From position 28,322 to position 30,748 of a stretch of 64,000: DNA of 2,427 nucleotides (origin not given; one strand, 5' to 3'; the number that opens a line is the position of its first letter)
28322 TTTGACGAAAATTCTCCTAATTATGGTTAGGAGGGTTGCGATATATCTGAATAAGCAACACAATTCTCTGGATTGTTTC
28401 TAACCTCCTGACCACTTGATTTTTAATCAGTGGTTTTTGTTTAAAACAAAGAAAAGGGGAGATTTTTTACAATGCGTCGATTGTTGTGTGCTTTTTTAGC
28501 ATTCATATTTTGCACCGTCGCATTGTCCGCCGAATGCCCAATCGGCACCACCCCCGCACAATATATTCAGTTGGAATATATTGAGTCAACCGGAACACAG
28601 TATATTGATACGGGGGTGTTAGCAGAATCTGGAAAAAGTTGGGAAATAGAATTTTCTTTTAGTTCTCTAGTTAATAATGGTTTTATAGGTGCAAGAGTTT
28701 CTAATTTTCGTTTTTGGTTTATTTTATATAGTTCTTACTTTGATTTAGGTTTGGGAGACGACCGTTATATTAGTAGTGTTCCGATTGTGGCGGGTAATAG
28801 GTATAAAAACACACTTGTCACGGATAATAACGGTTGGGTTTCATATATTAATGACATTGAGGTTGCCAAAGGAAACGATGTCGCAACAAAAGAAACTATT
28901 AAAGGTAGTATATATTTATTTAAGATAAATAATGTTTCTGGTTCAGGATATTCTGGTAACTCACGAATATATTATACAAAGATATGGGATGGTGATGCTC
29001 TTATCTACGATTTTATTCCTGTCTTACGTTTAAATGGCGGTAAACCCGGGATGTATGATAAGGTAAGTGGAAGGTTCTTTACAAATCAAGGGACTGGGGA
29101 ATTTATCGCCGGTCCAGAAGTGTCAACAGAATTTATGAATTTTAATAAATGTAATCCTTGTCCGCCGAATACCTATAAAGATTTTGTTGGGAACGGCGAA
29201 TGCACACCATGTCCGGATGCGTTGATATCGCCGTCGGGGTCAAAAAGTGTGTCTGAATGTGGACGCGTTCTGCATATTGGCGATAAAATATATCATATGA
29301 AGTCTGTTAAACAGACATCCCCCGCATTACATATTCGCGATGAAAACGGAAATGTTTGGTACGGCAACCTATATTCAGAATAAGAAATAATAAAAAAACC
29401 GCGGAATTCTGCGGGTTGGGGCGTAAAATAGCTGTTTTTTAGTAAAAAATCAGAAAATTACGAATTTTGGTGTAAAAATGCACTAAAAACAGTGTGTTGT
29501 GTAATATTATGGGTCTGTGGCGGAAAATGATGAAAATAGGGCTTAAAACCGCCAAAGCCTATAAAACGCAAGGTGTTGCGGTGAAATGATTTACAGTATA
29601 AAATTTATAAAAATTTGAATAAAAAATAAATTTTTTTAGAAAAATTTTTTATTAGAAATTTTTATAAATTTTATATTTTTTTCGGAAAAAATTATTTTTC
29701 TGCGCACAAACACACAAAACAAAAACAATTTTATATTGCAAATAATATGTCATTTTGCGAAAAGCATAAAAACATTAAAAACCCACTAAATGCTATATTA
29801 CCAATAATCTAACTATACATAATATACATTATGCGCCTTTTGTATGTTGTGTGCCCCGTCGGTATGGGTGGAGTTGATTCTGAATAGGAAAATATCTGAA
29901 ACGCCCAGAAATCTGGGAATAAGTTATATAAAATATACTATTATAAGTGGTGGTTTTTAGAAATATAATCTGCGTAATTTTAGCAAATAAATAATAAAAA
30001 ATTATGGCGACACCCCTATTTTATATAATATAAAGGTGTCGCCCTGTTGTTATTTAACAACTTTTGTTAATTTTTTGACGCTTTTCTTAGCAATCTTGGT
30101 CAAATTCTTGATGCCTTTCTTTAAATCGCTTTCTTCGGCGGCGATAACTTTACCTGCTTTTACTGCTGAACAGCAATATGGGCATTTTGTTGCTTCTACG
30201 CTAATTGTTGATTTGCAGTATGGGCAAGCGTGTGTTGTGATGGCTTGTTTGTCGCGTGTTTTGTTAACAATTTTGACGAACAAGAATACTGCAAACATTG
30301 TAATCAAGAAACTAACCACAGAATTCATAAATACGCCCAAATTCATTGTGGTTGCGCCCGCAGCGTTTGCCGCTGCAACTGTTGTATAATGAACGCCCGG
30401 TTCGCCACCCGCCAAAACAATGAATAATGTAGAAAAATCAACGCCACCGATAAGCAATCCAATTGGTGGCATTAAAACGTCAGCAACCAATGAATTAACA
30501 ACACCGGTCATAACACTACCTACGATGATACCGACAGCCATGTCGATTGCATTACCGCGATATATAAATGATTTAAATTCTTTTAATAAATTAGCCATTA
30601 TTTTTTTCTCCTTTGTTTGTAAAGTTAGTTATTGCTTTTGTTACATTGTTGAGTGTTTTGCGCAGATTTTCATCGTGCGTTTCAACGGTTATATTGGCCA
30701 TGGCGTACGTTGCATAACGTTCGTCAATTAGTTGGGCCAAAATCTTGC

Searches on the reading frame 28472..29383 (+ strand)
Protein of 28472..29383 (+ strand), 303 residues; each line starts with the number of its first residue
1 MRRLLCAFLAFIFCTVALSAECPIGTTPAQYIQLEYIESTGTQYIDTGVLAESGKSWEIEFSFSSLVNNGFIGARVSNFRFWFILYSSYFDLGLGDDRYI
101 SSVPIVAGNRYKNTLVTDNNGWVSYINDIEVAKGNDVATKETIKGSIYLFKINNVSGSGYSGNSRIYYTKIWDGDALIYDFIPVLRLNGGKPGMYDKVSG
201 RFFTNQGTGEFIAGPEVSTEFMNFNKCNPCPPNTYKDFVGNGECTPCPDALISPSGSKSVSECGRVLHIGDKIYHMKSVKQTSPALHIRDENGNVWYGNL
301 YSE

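Call 9: search_protein_families(library=pfam, proteins=[window:28472-29383:+], max_evalue=0.01)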
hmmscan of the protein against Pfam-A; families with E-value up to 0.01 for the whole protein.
window:28472-29383:+ (303 aa): 1 family
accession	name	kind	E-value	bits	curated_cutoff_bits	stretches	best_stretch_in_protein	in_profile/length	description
PF07699.19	Ephrin_rec_like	-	2e-08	34.3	23.1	1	224-263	8-48/48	Tyrosine-protein kinase ephrin type A/B receptor-like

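Call 12: find_homologous_proteins(query=window:28472-29383:+)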
Query window:28472-29383:+ (303 aa): 1201 proteins with E <= 0.001 among 1762 candidates; the best 120 are listed.
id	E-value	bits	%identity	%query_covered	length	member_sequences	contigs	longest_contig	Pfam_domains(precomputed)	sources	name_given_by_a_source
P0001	1.5e-207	706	100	100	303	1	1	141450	PF07699.20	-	-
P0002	3.2e-66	242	45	100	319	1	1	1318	PF07699.20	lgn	-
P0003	3.0e-60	222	42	100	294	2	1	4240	PF07699.20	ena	-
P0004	3.1e-58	215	39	100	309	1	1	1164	PF07699.20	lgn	-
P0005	5.1e-56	208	44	94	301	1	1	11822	PF07699.20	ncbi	-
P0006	1.7e-52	196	38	100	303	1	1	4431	PF07699.20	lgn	-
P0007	3.9e-52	195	38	94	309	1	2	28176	PF07699.20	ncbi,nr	ncbi:MAG: hypothetical protein MJ170_04075 [Alphaproteobacteria bacterium]|nr:hypothetical protein [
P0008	1.2e-51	194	41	93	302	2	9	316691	PF07699.20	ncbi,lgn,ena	-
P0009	2.7e-50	189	68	25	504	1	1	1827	PF07699.20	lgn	-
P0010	3.3e-50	189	38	100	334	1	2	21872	PF07699.20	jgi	jgi:hypothetical protein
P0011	1.2e-48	184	39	94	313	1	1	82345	PF07699.20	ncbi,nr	ncbi:MAG: hypothetical protein MJ170_01950 [Alphaproteobacteria bacterium]|nr:hypothetical protein [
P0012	2.5e-47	180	39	100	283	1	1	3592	PF07699.20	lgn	-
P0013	1.0e-46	177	40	93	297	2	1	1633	PF07699.20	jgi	jgi:hypothetical protein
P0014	1.0e-44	171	36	66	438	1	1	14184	-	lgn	-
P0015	1.2e-44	171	37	62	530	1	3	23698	-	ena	-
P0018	8.2e-42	161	37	96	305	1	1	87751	PF07699.20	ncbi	-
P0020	1.1e-39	154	35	95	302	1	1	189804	PF07699.20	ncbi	-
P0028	5.5e-37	146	34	94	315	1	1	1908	PF07699.20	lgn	-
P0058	1.9e-32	131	69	26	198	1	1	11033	PF07699.20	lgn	-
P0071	3.3e-31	127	32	94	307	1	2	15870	PF07699.20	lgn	-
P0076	1.4e-30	124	71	25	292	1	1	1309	PF07699.20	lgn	-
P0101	5.2e-29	119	33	94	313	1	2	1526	PF07699.20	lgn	-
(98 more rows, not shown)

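Call 14: find_related_loci(query=A1, collection=genome_contigs, flank=3000)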
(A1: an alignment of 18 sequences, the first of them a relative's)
Query A1 (303 aa) in genome_contigs; peptide patterns used: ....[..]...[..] (x = any residue, [..] = any of these).
152 stretches matched a pattern; 145 encode a relative of the query (tblastn E <= 1e-3); the best 80 are kept; 80 distinct loci.
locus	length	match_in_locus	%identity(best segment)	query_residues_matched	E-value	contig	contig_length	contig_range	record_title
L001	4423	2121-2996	41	1-303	1e-63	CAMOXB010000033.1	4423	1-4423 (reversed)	MAG: uncultured proteobacterium isolate SRR873609_bin.15_metaWRAP_v1.3_MAG genome assembly, contig: ERZ1756109_1526028,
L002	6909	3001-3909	38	1-303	5e-55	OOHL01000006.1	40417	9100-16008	uncultured proteobacterium isolate RUG653 genome assembly, contig: scaffold_2395, whole genome shotgun sequence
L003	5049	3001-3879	39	2-286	3e-52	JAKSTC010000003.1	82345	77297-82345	MAG: Alphaproteobacteria bacterium isolate Horse_feces297 MAG297_3, whole genome shotgun sequence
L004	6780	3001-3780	31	27-300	3e-31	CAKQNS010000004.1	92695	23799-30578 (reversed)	MAG: uncultured Alphaproteobacteria bacterium isolate REFINED_METABAT215_TOP10_CONTIGS_1500_ASSEMBLY_K77_MERGED__Hadza_M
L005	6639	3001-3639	36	1-218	1e-30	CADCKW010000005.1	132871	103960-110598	MAG: uncultured proteobacterium isolate RUG14746 genome assembly, contig: RUG14746_asm_5, whole genome shotgun sequence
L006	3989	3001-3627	35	1-217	2e-30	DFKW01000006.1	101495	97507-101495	MAG TPA_asm: Alphaproteobacteria bacterium UBA3635 UBA3635_contig_4836, whole genome shotgun sequence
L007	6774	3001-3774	33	27-300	2e-30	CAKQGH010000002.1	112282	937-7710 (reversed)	MAG: uncultured Alphaproteobacteria bacterium isolate REFINED_METABAT215_TOP10_CONTIGS_1500_ASSEMBLY_K77_MERGED__Hadza_M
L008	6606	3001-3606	40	28-217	8e-28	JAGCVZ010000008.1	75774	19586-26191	MAG: Alphaproteobacteria bacterium isolate RGIG10173 Yak_Rumen-4__c1068037, whole genome shotgun sequence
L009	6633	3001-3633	35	1-217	1e-27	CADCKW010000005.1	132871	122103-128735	MAG: uncultured proteobacterium isolate RUG14746 genome assembly, contig: RUG14746_asm_5, whole genome shotgun sequence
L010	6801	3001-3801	30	1-297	5e-27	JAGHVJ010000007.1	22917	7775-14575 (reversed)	MAG: Candidatus Enterousia onthequi isolate E5_MB2_19 c_000000367548, whole genome shotgun sequence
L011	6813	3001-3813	31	1-292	3e-26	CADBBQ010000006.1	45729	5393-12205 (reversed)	MAG: uncultured proteobacterium isolate RUG13827 genome assembly, contig: RUG13827_asm_6, whole genome shotgun sequence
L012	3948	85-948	29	5-297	1e-25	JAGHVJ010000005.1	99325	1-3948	MAG: Candidatus Enterousia onthequi isolate E5_MB2_19 c_000000691248, whole genome shotgun sequence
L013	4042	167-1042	32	7-297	2e-25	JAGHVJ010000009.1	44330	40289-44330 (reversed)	MAG: Candidatus Enterousia onthequi isolate E5_MB2_19 c_000000460011, whole genome shotgun sequence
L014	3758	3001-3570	36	29-221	5e-24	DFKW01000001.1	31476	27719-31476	MAG TPA_asm: Alphaproteobacteria bacterium UBA3635 UBA3635_contig_20922, whole genome shotgun sequence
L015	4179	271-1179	30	5-297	9e-24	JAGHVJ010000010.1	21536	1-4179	MAG: Candidatus Enterousia onthequi isolate E5_MB2_19 c_000000873735, whole genome shotgun sequence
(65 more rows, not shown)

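Call 47: predict_structure(alignment_id=A1)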
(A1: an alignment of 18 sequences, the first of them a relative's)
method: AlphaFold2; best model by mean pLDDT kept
length: 303 residues; sequences in the alignment: 18
mean_pLDDT: 80.5   pTM: 0.69
mean pLDDT of the five models: 80.5, 77.8, 77.5, 73.1, 69.8
residues with pLDDT >= 90: 79; 70-90: 165; 50-70: 51; < 50: 8
segments of 3 or more residues with pLDDT < 50: 13-18
pLDDT, mean of each block of 10 residues (from residue 1): 55 50 83 93 91 87 81 74 61 78 82 89 90 72 76 75 91 93 90 91 93 86 68 86 84 85 82 78 80 80 55
secondary structure, 60 per line:
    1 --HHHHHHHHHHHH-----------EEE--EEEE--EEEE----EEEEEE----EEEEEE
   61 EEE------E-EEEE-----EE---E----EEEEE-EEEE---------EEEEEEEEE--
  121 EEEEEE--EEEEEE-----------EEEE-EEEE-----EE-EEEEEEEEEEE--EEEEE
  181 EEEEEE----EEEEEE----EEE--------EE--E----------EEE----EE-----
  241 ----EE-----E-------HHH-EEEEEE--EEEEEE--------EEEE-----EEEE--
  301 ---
elements in order: H3-14 E26-28 E31-34 E37-40 E45-50 E55-63 E72-75 E91-95 E97-100 E110-118 E121-126 E129-134 E146-149 E151-154 E163-173 E176-186 E191-196 E201-203 E227-229 E264-269 E272-277 E286-289 E295-298

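Call 50: fold_search(model_id=the predicted structure, library=pdb)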
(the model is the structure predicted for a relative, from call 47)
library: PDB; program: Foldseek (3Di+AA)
matches with E <= 10: 1700; with E <= 0.001: 41
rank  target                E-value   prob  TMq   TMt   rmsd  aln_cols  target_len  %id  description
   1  1lj7_A                7.7e-05  1.00  0.38  0.54   8.1       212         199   12  Crystal structure of calcium-depleted human C-reactive protein from perfectly twinned data (released 2002-06-05)
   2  1lj7_D                8.1e-05  1.00  0.37  0.53   8.2       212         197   12  Crystal structure of calcium-depleted human C-reactive protein from perfectly twinned data (released 2002-06-05)
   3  9k6n_A                9.3e-05  1.00  0.37  0.52   5.2       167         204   14  Pentraxin Domain of PTX3 Tetramer (released 2025-10-22)
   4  8b55                  9.8e-05  1.00  0.34  0.51   5.6       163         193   13  Human ADGRG4 PTX-like domain (released 2022-10-19)
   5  6ype_A                1.2e-04  1.00  0.35  0.49   5.2       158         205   14  Crystal structure of the human neuronal pentraxin 1 (NP1) pentraxin (PTX) domain. (released 2020-06-03)
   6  1sac_A                1.2e-04  1.00  0.41  0.57   6.2       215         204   12  THE STRUCTURE OF PENTAMERIC HUMAN SERUM AMYLOID P COMPONENT (released 1994-05-31)
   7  1lj7_C                1.2e-04  1.00  0.38  0.54   8.1       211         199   12  Crystal structure of calcium-depleted human C-reactive protein from perfectly twinned data (released 2002-06-05)
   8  1lj7_H                1.4e-04  1.00  0.38  0.54   8.1       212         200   12  Crystal structure of calcium-depleted human C-reactive protein from perfectly twinned data (released 2002-06-05)
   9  8s50_A                1.4e-04  1.00  0.38  0.47  11.3       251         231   13  Cryo-EM structure of the C terminal region of PTX3 with a section of coiled-coil (released 2025-01-22)
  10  8qft                  1.4e-04  1.00  0.33  0.10  19.2       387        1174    7  X-ray structure of non-toxic non-hemagglutinin (NTNH) protein from botulinum neurotoxin serotype X (released 2024-08-14)
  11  4dqa                  1.6e-04  1.00  0.43  0.38   6.5       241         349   12  Crystal structure of a putative carbohydrate binding protein (BACOVA_03559) from Bacteroides ovatus ATCC 8483 at 1.50 A  (released 2012-03-21)
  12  1gnh_A                2.3e-04  1.00  0.39  0.53   8.3       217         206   10  HUMAN C-REACTIVE PROTEIN (released 1997-01-27)
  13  4pbp_B                2.5e-04  1.00  0.40  0.54   7.6       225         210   11  crystal structure of zebrafish short-chain pentraxin protein (released 2015-03-25)
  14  7zl1_A                2.5e-04  1.00  0.34  0.45   7.5       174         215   10  PTX3 Pentraxin Domain (released 2022-08-03)
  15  9k6n_B                2.7e-04  1.00  0.36  0.49   6.1       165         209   13  Pentraxin Domain of PTX3 Tetramer (released 2025-10-22)
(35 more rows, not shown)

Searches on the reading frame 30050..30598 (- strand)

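Call 9: search_protein_families(library=pfam, proteins=[window:30050-30598:-], max_evalue=0.01)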
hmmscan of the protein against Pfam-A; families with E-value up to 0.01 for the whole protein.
window:30050-30598:- (182 aa): 2 families
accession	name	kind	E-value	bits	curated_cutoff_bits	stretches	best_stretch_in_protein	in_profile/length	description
PF01741.23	MscL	-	3.4e-34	118.3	27.4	1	4-120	1-104/123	Large-conductance mechanosensitive channel, MscL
PF13248.11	Zn_ribbon_3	-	0.00051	19.8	27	1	124-142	4-22/26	zinc-ribbon domain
